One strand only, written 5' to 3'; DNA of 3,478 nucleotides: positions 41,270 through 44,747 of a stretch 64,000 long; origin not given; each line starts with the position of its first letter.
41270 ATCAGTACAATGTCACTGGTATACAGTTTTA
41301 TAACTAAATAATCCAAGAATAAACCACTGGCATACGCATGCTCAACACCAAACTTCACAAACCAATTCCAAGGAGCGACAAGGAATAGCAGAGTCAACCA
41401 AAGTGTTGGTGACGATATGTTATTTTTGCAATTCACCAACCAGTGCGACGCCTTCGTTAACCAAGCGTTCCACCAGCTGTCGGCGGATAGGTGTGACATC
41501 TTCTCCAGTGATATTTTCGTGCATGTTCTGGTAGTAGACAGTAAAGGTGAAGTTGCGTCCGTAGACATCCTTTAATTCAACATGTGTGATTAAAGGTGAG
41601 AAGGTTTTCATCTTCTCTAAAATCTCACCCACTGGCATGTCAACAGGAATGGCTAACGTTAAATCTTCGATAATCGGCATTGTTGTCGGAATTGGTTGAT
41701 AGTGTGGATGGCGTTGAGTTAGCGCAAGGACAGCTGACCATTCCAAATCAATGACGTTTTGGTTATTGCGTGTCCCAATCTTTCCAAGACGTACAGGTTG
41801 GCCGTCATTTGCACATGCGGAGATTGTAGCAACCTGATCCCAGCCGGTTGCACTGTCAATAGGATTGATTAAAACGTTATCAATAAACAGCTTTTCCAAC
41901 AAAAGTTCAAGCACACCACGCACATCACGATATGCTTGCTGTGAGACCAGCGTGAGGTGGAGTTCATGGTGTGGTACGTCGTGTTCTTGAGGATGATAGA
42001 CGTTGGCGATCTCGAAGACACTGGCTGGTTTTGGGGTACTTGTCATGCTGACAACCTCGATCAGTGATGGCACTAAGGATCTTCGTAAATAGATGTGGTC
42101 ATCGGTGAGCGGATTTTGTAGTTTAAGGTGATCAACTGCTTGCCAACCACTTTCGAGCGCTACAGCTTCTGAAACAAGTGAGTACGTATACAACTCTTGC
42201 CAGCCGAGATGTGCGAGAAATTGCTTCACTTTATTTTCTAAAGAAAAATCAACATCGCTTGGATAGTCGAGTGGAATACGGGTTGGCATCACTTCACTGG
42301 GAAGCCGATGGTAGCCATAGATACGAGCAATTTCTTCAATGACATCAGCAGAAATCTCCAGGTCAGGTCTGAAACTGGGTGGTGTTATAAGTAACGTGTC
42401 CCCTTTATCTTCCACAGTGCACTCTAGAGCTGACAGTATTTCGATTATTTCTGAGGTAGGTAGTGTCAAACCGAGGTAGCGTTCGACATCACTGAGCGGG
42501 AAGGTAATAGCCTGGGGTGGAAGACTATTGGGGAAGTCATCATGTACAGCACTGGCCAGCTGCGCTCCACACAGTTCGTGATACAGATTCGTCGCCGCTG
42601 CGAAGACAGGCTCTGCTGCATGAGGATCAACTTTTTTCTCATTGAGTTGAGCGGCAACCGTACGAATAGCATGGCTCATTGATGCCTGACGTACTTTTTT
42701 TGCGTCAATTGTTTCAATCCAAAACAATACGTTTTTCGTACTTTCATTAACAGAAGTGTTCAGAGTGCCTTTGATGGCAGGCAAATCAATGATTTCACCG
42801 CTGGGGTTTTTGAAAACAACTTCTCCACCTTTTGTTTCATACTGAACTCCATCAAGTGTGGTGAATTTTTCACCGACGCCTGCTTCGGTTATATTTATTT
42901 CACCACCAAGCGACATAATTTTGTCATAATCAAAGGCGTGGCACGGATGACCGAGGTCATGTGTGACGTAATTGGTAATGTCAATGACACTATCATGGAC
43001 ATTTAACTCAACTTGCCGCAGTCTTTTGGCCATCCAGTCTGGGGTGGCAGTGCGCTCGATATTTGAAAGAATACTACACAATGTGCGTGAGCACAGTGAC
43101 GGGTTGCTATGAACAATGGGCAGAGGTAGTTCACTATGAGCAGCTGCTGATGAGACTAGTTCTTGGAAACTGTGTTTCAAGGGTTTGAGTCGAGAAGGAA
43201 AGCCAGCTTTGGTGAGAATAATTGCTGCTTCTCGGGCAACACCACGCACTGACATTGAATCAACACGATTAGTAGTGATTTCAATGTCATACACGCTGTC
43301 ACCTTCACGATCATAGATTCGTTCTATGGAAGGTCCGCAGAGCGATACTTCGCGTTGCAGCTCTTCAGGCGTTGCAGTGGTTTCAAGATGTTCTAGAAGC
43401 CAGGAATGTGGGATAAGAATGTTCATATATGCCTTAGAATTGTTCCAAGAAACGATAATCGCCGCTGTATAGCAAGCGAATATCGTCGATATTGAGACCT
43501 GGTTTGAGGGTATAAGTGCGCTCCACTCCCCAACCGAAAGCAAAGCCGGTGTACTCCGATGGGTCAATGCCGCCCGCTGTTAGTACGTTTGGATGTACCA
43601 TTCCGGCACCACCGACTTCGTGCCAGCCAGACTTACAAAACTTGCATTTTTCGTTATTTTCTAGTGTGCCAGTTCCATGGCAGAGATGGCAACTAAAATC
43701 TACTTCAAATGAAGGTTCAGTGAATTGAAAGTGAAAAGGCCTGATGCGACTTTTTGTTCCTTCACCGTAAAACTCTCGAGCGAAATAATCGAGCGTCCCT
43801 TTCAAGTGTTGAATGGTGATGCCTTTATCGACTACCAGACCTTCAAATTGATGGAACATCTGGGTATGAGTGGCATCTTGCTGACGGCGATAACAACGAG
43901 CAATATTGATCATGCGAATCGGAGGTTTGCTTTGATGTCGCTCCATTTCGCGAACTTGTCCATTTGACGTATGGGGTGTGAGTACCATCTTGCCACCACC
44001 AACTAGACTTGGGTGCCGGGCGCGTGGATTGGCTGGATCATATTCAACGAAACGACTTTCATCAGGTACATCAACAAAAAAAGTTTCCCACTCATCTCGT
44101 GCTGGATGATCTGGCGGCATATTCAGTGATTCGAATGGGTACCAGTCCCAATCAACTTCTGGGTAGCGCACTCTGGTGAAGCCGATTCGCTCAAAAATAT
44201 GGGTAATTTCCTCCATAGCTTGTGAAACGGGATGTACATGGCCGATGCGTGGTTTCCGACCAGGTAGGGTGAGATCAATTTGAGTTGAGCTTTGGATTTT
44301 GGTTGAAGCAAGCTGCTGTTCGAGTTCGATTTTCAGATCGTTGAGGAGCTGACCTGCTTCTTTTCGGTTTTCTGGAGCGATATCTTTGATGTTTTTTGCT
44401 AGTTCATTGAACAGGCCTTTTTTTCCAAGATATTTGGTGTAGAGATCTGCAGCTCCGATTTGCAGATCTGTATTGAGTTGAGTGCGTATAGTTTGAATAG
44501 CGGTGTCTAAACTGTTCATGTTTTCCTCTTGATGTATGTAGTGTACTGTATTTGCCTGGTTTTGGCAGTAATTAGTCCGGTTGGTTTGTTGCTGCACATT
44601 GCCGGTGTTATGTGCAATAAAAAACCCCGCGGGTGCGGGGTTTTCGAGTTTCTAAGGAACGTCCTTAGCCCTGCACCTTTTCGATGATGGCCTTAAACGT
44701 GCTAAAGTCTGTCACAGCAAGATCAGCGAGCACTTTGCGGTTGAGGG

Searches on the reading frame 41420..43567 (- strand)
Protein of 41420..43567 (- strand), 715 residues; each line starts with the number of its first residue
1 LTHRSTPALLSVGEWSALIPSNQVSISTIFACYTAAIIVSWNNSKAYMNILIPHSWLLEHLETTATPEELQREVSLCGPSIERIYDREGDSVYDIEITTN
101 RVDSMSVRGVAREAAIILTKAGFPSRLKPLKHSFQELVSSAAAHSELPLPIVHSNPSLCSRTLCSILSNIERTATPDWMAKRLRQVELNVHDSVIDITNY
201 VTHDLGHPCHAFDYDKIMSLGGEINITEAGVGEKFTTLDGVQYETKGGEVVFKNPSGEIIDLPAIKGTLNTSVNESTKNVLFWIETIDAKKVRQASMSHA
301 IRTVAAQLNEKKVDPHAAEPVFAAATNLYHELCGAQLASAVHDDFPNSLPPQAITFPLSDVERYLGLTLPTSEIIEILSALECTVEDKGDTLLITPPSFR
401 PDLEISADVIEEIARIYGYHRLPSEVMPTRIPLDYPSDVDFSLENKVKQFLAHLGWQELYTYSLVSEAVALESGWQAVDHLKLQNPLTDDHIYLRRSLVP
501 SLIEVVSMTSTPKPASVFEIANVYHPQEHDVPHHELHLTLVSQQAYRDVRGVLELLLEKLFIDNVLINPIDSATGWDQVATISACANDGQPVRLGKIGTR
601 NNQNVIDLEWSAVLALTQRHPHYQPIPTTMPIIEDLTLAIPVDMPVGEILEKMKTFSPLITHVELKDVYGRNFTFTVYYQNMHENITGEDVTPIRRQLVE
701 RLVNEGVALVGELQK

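Call 8: search_protein_families(library=pfam, proteins=[window:41420-43567:-], max_evalue=0.0001)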
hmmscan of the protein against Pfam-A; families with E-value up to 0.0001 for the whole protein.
window:41420-43567:- (715 aa): 3 families
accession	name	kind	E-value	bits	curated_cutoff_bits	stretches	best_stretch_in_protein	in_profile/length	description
PF03483.22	B3_4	-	4.5e-43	147.3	29.3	1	159-334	2-174/174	B3/4 domain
PF03484.21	B5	-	2.1e-23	82.7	28.6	1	354-419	1-67/67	tRNA synthetase B5 domain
PF17759.6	tRNA_synthFbeta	-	2.3e-19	70.2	22.4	1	441-576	19-172/214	Phenylalanyl tRNA synthetase beta chain CLM domain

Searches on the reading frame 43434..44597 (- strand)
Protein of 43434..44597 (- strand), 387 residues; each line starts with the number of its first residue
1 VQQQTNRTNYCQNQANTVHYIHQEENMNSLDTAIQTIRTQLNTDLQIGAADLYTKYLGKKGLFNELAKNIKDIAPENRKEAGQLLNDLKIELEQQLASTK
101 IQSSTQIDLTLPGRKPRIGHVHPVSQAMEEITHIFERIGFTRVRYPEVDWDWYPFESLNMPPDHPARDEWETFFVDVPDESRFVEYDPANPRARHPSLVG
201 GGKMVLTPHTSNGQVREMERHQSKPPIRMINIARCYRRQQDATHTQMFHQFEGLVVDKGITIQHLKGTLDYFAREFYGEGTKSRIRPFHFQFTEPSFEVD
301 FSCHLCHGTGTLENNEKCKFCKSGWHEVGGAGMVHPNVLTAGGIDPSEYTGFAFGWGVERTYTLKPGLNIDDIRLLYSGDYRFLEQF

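Call 8: search_protein_families(library=pfam, proteins=[window:43434-44597:-], max_evalue=0.0001)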
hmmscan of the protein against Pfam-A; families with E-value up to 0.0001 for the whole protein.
window:43434-44597:- (387 aa): 2 families
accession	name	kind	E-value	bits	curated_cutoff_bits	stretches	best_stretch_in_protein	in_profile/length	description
PF01409.25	tRNA-synt_2d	-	2.5e-78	263.4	19.8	1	107-387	2-246/246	tRNA synthetases class II core domain (F)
PF02912.23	Phe_tRNA-synt_N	-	1.3e-13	51.1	22.3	1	51-100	8-57/69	Aminoacyl tRNA synthetase class II, N-terminal domain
